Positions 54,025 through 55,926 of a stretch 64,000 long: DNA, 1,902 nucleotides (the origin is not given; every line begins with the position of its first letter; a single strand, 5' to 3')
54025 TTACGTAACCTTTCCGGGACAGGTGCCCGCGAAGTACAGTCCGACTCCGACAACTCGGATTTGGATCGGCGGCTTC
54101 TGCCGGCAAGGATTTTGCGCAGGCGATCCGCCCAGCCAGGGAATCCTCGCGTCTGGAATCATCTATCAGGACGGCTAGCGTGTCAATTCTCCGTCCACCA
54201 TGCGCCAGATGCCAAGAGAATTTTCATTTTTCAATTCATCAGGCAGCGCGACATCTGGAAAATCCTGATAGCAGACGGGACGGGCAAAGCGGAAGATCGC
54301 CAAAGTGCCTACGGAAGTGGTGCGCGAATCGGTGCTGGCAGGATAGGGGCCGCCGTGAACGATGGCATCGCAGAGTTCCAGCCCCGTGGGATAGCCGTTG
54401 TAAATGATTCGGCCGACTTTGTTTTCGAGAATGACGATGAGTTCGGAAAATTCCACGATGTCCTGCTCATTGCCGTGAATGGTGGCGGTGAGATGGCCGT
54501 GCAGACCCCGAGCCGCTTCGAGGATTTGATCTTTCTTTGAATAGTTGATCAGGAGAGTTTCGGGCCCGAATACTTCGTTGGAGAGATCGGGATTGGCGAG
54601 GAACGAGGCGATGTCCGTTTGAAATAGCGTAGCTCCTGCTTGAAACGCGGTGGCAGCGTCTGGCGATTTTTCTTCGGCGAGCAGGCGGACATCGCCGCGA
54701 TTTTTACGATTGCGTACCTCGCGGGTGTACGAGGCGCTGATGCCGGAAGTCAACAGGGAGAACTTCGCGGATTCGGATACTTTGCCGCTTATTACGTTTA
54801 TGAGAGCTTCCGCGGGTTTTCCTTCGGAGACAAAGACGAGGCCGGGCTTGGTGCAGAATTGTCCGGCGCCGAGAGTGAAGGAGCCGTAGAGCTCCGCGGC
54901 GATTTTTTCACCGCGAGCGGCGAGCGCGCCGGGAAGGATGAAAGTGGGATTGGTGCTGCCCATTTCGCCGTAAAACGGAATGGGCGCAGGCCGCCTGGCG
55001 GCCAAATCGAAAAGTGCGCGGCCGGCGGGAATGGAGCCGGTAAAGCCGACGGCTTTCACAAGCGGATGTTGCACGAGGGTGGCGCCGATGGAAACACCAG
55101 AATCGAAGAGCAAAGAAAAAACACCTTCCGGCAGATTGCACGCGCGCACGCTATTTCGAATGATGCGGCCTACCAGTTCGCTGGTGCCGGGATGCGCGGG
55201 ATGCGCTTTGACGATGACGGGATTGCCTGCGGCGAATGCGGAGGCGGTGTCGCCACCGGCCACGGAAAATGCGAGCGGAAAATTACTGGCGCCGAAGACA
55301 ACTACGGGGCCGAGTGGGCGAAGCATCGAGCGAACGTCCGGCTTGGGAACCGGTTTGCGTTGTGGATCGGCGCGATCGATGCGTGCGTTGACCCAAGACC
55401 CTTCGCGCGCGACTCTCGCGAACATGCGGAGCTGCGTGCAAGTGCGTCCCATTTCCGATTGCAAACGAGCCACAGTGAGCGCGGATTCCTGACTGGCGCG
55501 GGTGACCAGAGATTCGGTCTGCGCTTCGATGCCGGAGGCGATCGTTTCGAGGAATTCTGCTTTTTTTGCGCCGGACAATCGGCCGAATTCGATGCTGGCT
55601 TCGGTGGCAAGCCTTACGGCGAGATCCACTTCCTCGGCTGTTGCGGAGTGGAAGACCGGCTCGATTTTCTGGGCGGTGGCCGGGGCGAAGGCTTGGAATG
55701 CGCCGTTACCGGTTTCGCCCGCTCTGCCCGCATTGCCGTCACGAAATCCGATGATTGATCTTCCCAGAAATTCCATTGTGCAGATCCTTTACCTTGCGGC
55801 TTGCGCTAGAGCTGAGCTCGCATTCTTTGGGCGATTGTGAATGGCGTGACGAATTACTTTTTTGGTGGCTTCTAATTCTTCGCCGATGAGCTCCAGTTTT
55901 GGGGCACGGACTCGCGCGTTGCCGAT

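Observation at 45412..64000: Candidate integrated locus for using plant hydroxyproline-rich glycoproteins (extensin type): de-arabinosylation + X-Pro proteolysis + arabinose and hydroxyproline catabolism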

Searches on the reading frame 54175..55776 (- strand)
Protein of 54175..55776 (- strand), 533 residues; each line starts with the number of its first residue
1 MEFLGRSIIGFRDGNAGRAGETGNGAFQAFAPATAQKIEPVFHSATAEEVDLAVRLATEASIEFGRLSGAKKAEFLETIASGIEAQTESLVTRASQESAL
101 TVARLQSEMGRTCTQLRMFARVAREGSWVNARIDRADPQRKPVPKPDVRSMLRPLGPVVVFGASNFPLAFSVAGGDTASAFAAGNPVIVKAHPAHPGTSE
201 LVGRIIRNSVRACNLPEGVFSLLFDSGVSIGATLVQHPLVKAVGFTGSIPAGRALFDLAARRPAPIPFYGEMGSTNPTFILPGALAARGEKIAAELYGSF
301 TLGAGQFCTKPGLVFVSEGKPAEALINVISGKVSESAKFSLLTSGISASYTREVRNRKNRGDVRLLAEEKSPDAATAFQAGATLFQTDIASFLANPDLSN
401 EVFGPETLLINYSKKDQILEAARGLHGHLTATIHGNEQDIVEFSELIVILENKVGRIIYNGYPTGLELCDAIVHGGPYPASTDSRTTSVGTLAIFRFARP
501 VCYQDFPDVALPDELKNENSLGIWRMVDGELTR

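Call 3: search_protein_families(library=pfam, proteins=[window:54175-55776:-])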
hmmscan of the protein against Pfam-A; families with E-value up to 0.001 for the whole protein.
window:54175-55776:- (533 aa): 1 family
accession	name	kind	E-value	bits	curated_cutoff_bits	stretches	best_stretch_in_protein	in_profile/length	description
PF00171.27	Aldedh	-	3.1e-42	145.1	23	1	25-464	7-427/461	Aldehyde dehydrogenase family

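Call 5: search_protein_families(library=ncbifam, proteins=[window:54175-55776:-])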
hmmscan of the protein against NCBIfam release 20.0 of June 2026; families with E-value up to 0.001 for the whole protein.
window:54175-55776:- (533 aa): 40 families (the best 25 are shown)
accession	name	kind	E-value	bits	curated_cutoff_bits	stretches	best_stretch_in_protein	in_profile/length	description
NF042993.1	AlphKGSA_gudD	equivalog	2.1e-29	102.6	770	1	26-487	20-464/481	alpha-ketoglutaric semialdehyde dehydrogenase GucD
NF052305.1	DioxValDhHalo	equivalog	2.2e-28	99.4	750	1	21-319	17-295/483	2,5-dioxovalerate dehydrogenase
NF008869.0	PRK11904.1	equivalog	1.1e-27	96.3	747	1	28-440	566-968/1042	bifunctional proline dehydrogenase/L-glutamate gamma-semialdehyde dehydrogenase PutA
NF010000.0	PRK13473.1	subfamily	2.5e-27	95.6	615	1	21-433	13-410/475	aminobutyraldehyde dehydrogenase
TIGR02299.1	HpaE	equivalog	8.2e-27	93.9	638.35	1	24-319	15-289/488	5-carboxymethyl-2-hydroxymuconate semialdehyde dehydrogenase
TIGR03216.1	OH_muco_semi_DH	equivalog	1.3e-25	90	693.25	1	25-318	14-293/481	2-hydroxymuconic semialdehyde dehydrogenase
NF006992.0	PRK09457.1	subfamily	1.4e-25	90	514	1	27-438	17-412/487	succinylglutamate-semialdehyde dehydrogenase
TIGR01238.1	D1pyr5carbox3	equivalog_domain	5.1e-25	88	485.2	1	31-440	57-445/500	L-glutamate gamma-semialdehyde dehydrogenase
NF040648.1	lactal_redase_Meth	equivalog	2e-23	83.1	650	1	29-329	15-294/463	lactaldehyde dehydrogenase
NF008772.0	PRK11809.1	equivalog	8.4e-23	79.9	1750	1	29-438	663-1054/1318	trifunctional transcriptional regulator/proline dehydrogenase/L-glutamate gamma-semialdehyde dehydrogenase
NF006916.0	PRK09407.1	equivalog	2e-21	76.2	521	1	21-381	30-379/526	succinic semialdehyde dehydrogenase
TIGR01804.1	BADH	equivalog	2.3e-21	75.8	668.6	1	26-436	14-412/467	betaine-aldehyde dehydrogenase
TIGR03240.1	arg_catab_astD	equivalog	3.4e-21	75.6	579.3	1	23-439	10-411/484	succinylglutamate-semialdehyde dehydrogenase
NF045736.1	PaDhStyDRhodo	equivalog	1.8e-20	73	800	1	22-437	15-419/479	phenylacetaldehyde dehydrogenase StyD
NF045735.1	PaDhStyDPseudo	equivalog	2.7e-20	72.5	850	1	24-440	17-426/483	phenylacetaldehyde dehydrogenase StyD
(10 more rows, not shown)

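Call 56: find_related_loci(query=A3, collection=metagenome_contigs, flank=10000)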
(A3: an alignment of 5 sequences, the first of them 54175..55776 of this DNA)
Query A3 (533 aa) in metagenome_contigs; peptide patterns used: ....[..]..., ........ (x = any residue, [..] = any of these).
600 stretches matched a pattern (row limit reached: there are more); 582 encode a relative of the query (tblastn E <= 1e-3); the best 80 are kept; 80 distinct loci.
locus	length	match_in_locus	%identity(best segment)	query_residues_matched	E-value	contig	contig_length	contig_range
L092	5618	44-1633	89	1-533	0e+0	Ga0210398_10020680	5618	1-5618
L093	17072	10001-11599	87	1-533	0e+0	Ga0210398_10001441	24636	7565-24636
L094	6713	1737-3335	89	1-533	0e+0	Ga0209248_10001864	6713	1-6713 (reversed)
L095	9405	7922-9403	89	1-494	0e+0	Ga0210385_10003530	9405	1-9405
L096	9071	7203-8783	66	1-533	0e+0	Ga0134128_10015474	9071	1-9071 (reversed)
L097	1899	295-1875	65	1-533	0e+0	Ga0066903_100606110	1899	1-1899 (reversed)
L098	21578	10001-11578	65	1-533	0e+0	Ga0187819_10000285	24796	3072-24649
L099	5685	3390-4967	64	1-533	0e+0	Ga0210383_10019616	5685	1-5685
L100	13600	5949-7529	65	1-533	0e+0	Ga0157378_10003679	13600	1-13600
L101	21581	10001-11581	63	1-533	0e+0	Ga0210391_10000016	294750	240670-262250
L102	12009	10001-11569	63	5-533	0e+0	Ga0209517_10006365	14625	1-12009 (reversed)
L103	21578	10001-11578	63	2-533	0e+0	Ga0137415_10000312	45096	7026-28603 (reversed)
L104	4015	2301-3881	63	1-533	0e+0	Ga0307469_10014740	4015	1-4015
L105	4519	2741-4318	67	1-533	0e+0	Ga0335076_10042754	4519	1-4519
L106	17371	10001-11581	62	1-533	0e+0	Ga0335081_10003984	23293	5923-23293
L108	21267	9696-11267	62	1-533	0e+0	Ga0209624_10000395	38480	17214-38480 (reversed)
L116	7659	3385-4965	60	1-533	0e+0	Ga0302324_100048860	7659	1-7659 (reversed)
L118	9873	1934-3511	60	1-533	0e+0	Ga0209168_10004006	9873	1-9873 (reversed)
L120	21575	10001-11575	61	2-533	0e+0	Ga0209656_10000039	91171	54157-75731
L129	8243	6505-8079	59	2-532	0e+0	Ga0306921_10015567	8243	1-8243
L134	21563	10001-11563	61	5-533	0e+0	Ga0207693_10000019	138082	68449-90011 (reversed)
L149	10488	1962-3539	59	1-533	0e+0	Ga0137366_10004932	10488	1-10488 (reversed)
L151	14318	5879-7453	58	1-533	0e+0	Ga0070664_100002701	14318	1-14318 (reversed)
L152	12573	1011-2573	60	5-533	0e+0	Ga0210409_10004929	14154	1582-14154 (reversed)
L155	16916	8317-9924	58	3-533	0e+0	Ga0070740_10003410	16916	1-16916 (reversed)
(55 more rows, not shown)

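Call 62: search_protein_families(library=pfam, proteins=[L149:5055-6287:+, L118:5970-8195:+, L129:4790-6424:+, L103:11628-13046:-, L116:5835-7496:-, L134:11628-14096:+, L101:12514-14919:-, L151:10637-13027:+, L155:10210-12174:-, L120:1175-2740:+], max_evalue=0.00001)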
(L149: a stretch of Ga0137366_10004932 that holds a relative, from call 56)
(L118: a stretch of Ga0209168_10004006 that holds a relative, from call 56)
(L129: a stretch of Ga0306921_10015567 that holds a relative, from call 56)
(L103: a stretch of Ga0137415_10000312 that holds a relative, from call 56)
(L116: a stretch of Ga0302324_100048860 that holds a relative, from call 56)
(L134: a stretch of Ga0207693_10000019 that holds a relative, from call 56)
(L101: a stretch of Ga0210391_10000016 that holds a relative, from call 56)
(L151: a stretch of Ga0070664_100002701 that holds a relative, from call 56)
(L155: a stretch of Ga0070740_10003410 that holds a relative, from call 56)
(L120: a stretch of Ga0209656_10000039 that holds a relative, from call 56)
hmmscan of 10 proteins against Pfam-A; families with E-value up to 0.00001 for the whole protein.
L149:5055-6287:+ (410 aa): 2 families
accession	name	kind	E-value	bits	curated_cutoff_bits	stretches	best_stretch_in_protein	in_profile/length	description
PF16499.11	Melibiase_2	-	1.4e-68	231.7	23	1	57-321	1-284/284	Alpha galactosidase A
PF17801.7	Melibiase_C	-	2e-20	73.1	22.9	1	333-407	1-71/71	Alpha galactosidase C-terminal beta sandwich domain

L118:5970-8195:+ (741 aa): 3 families
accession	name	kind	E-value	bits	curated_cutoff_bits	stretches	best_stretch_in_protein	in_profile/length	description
PF01055.32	Glyco_hydro_31_2nd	-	1.1e-61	209.5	23.5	1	240-547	1-328/328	Glycosyl hydrolases family 31 TIM-barrel domain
PF21365.3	Glyco_hydro_31_3rd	-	4.4e-30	104.4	24.4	1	555-641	1-87/87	Glycosyl hydrolase family 31 C-terminal domain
PF17137.9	DUF5110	-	1e-12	48.3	27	1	658-723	2-68/71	Domain of unknown function (DUF5110)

L129:4790-6424:+ (544 aa): 1 family
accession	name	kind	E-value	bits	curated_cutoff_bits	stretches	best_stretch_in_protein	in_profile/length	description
PF06964.18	Alpha-L-AF_C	-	3.6e-41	141.6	27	1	336-536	1-165/165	Alpha-L-arabinofuranosidase C-terminal domain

L103:11628-13046:- (472 aa): 2 families
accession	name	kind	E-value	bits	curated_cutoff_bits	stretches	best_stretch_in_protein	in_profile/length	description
PF13088.12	BNR_2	-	8.1e-12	45.5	31.4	0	203-400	79-251/277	BNR repeat-like domain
PF02012.26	BNR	-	6.7e-10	37.9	27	0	83-93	2-12/12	BNR/Asp-box repeat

L116:5835-7496:- (553 aa): 1 family
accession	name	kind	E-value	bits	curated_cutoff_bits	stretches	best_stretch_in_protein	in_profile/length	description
PF01120.23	Alpha_L_fucos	-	4.9e-64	217.4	25.2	1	38-332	16-344/345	Alpha-L-fucosidase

L134:11628-14096:+ (822 aa): 3 families
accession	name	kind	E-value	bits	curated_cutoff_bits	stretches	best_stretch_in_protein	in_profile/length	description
PF07944.18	Beta-AFase-like_GH127_cat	-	4.9e-111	371.8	24.9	1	67-452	1-374/376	Beta-L-arabinofuranosidase, GH127 catalytic domain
PF20736.2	Glyco_hydro127M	-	3.2e-22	78.9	24.2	1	466-558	3-94/95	Beta-L-arabinofuranosidase, GH127 middle domain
PF20620.4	DUF6805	-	1.1e-17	65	27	1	680-815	1-132/133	Family of unknown function (DUF6805)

L101:12514-14919:- (801 aa): 3 families
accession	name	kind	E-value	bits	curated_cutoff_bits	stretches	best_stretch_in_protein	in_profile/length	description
PF07944.18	Beta-AFase-like_GH127_cat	-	1.6e-112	376.7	24.9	1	44-427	1-372/376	Beta-L-arabinofuranosidase, GH127 catalytic domain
PF20736.2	Glyco_hydro127M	-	2.9e-24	85.5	24.2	1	441-534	2-94/95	Beta-L-arabinofuranosidase, GH127 middle domain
PF20620.4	DUF6805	-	5.2e-18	66.1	27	1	659-794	1-132/133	Family of unknown function (DUF6805)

L151:10637-13027:+ (796 aa): 3 families
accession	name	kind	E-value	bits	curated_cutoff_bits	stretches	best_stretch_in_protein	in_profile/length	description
PF07944.18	Beta-AFase-like_GH127_cat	-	1.3e-112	376.9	24.9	1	50-427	1-371/376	Beta-L-arabinofuranosidase, GH127 catalytic domain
PF20736.2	Glyco_hydro127M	-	6.6e-25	87.5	24.2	1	442-535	2-94/95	Beta-L-arabinofuranosidase, GH127 middle domain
PF20620.4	DUF6805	-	2e-18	67.5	27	1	655-791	1-132/133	Family of unknown function (DUF6805)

L155:10210-12174:- (654 aa): 2 families
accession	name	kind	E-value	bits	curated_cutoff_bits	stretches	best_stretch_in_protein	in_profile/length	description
PF07944.18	Beta-AFase-like_GH127_cat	-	1.7e-112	376.6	24.9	1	72-439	1-374/376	Beta-L-arabinofuranosidase, GH127 catalytic domain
PF20736.2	Glyco_hydro127M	-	6.4e-29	100.4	24.2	1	451-545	2-95/95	Beta-L-arabinofuranosidase, GH127 middle domain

L120:1175-2740:+ (521 aa): 2 families
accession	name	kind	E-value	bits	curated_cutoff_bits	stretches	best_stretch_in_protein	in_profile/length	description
PF06964.18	Alpha-L-AF_C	-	1.4e-38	133.1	27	1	326-512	1-165/165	Alpha-L-arabinofuranosidase C-terminal domain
PF22848.2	ASD1_dom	-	1.8e-06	28.2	22.2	0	94-159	4-73/239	Alpha-L-arabinofuranosidase 1 domain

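Call 63: search_solved_structures(query=L134:11628-14096:+, max_evalue=0.00001)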
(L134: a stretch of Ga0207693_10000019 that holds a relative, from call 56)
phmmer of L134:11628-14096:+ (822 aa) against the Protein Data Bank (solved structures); distinct sequences matched with E-value up to 0.00001: 9.
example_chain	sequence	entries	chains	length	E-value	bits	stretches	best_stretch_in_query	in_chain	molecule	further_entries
5opj_A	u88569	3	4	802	4.9e-129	435.1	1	62-803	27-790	Rhamnogalacturonan lyase | Acetyl-CoA carboxylase, biotin carboxylase | Glycosyl hydrolase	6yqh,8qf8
8k7x_A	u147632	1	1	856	5.1e-57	196.9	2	73-586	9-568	beta-L-arabinofuranosidase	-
8k7y_A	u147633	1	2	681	5.2e-49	170.4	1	73-586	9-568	beta1,3-L-arabinofuranoside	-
4qjy_A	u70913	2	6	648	8.2e-22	80.4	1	278-583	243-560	GH127 beta-L-arabinofuranosidase | GH127 beta-L-arabinofuranoside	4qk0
6ex6_B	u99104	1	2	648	4.2e-16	61.6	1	224-585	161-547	Six-hairpin glycosidase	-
5mqo_A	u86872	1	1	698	1.2e-12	50.1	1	355-583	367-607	Non-reducing end beta-L-arabinofuranosidase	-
3wre_A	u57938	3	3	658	8.8e-08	34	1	329-583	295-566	Non-reducing end beta-L-arabinofuranosidase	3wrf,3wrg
3wkw_A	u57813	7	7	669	9.2e-08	34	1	329-583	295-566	Non-reducing end beta-L-arabinofuranosidase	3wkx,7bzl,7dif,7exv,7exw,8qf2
7exu_A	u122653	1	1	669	2e-07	32.8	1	329-583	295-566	Non-reducing end beta-L-arabinofuranosidase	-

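Call 76: search_protein_families(library=pfam, proteins=[L134:14142-16691:+, L155:12173-14038:+, L149:3583-4983:-, L151:7463-9292:-, L103:16154-17536:-, L103:20000-21578:+, L155:15099-16322:-, L108:12030-13001:-, L134:5638-7986:+], max_evalue=0.001)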
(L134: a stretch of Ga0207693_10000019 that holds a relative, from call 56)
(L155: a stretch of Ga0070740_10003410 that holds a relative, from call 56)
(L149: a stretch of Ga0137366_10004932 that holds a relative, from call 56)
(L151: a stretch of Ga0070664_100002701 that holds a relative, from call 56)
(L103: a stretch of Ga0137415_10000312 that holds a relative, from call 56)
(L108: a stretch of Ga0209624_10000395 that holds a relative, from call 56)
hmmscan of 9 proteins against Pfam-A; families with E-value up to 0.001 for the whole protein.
L134:14142-16691:+ (849 aa): 2 families
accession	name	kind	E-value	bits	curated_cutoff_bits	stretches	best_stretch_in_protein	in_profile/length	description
PF22848.2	ASD1_dom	-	4.2e-43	148.1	22.2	1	268-489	1-239/239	Alpha-L-arabinofuranosidase 1 domain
PF06964.18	Alpha-L-AF_C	-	4.1e-23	82.9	27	1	497-836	19-165/165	Alpha-L-arabinofuranosidase C-terminal domain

L155:12173-14038:+ (621 aa): 1 family
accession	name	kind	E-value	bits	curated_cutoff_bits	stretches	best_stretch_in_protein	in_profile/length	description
PF05960.17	DUF885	-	8.4e-180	600.3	32.4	1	85-613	1-532/532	Bacterial protein of unknown function (DUF885)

L149:3583-4983:- (466 aa): 2 families
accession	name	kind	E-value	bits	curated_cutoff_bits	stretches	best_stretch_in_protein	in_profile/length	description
PF09471.16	Peptidase_M64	-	1.3e-99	333.6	26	1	160-460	1-302/302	IgA Peptidase M64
PF16217.10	M64_N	-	2.1e-30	105.2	27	1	25-137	9-121/122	Peptidase M64 N-terminus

L151:7463-9292:- (609 aa): 0 families

L103:16154-17536:- (460 aa): 1 family
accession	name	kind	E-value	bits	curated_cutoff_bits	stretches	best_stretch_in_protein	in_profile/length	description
PF07690.21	MFS_1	-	1.3e-48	166.1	33.4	1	51-405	3-345/347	Major Facilitator Superfamily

L103:20000-21578:+ (526 aa): 2 families
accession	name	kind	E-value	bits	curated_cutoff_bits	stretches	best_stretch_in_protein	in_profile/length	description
PF00920.27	ILVD_EDD_N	-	1.7e-112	376.2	27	1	54-367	1-316/316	Dihydroxy-acid/6-phosphogluconate dehydratase N-terminal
PF24877.1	ILV_EDD_C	-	1e-51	175.5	27.7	1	377-526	1-147/191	Dihydroxy-acid/6-phosphogluconate dehydratase C-terminal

L155:15099-16322:- (407 aa): 2 families
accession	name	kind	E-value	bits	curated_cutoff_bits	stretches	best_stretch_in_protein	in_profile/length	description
PF04127.22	DFP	-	6.4e-70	235.2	22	1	188-369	1-185/186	DNA/pantothenate metabolism flavoprotein C-terminal domain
PF02441.25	Flavoprotein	-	3e-36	124.9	22.7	1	3-181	1-161/162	Flavoprotein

L108:12030-13001:- (323 aa): 1 family
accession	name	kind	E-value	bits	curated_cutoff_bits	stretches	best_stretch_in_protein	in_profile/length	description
PF00291.31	PALP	-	1.2e-73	248.5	35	1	7-294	1-294/295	Pyridoxal-phosphate dependent enzyme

L134:5638-7986:+ (782 aa): 0 families
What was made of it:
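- L103 has an ILVD/EDD dehydratase and an MFS transporter beside GH127 (call 76).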
